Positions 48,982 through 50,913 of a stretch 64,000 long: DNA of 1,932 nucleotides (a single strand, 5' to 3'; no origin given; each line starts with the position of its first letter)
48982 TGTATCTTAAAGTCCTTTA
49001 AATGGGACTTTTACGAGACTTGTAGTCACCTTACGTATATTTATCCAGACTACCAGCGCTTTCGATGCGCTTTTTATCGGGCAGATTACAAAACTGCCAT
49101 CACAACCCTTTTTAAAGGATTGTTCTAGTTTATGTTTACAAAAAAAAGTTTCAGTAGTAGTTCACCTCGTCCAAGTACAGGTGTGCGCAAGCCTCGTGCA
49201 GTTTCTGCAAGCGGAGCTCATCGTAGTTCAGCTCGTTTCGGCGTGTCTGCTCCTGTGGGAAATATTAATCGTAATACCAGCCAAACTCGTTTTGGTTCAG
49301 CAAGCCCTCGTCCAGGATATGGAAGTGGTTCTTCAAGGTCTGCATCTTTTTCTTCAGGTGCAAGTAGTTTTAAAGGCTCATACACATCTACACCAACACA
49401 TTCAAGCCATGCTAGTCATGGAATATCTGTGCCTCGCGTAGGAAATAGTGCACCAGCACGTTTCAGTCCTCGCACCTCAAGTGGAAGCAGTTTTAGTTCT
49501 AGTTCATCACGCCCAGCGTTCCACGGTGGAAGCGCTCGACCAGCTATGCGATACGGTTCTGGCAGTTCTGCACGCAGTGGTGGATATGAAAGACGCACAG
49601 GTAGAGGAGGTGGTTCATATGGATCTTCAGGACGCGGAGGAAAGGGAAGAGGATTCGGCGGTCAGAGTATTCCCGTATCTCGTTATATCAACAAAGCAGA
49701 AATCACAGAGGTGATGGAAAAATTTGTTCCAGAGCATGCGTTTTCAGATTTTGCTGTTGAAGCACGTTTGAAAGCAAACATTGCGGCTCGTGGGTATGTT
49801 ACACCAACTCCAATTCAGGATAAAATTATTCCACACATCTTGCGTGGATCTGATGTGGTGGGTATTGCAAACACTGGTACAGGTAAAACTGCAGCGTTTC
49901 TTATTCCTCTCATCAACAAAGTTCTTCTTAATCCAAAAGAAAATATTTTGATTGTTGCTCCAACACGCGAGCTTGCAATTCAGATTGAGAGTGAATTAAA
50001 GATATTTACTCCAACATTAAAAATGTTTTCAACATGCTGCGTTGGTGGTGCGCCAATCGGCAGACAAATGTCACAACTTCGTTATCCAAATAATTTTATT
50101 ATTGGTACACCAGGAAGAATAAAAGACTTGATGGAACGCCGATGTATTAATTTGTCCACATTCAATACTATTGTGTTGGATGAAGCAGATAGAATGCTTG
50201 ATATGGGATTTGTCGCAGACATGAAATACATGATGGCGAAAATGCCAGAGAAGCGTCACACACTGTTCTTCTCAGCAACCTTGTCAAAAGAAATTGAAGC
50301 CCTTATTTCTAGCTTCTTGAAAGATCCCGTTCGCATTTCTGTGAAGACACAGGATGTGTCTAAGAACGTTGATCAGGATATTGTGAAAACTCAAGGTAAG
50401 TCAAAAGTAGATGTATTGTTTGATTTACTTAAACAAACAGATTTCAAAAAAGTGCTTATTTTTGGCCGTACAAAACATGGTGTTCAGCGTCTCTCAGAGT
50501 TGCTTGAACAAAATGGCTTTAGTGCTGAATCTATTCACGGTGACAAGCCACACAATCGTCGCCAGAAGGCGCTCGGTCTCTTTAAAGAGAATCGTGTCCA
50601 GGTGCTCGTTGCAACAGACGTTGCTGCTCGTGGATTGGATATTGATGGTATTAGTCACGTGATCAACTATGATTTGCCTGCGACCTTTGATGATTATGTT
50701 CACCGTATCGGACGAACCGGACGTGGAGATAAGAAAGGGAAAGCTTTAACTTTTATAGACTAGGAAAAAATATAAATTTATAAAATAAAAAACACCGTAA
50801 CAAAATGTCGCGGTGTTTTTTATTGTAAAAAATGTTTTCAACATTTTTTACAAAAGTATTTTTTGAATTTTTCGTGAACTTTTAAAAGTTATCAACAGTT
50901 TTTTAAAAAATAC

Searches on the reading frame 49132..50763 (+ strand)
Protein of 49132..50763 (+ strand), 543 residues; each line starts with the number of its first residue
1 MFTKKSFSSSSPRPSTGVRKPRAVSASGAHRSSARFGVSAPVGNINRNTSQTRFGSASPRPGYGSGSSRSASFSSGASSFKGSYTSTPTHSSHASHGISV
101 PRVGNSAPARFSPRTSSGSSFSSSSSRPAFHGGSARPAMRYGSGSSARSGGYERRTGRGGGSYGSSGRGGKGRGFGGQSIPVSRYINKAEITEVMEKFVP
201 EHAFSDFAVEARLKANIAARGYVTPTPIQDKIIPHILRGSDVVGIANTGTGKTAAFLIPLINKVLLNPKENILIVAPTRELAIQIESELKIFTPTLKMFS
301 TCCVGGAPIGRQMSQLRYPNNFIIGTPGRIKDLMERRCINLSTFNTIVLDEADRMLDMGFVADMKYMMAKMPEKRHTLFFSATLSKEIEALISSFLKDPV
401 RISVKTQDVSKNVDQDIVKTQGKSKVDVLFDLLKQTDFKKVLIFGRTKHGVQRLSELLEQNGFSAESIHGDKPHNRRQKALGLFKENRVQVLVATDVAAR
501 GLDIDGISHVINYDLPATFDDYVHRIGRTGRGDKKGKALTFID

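Call 40: search_protein_families(library=pfam, proteins=[window:49132-50763:+])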
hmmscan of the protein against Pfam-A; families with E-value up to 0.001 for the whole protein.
window:49132-50763:+ (543 aa): 4 families
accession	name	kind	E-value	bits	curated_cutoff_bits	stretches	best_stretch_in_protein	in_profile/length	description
PF00270.35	DEAD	-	3.3e-45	154.3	26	1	226-390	1-166/167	DEAD/DEAH box helicase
PF00271.37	Helicase_C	-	2.2e-31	108.8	23.5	1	425-531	2-108/110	Helicase conserved C-terminal domain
PF04851.21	ResIII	-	4.1e-07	30.5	22.5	1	245-384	29-162/164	Type III restriction enzyme, res subunit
PF13245.12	AAA_19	-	0.00083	20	25.1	0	236-358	8-104/134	AAA domain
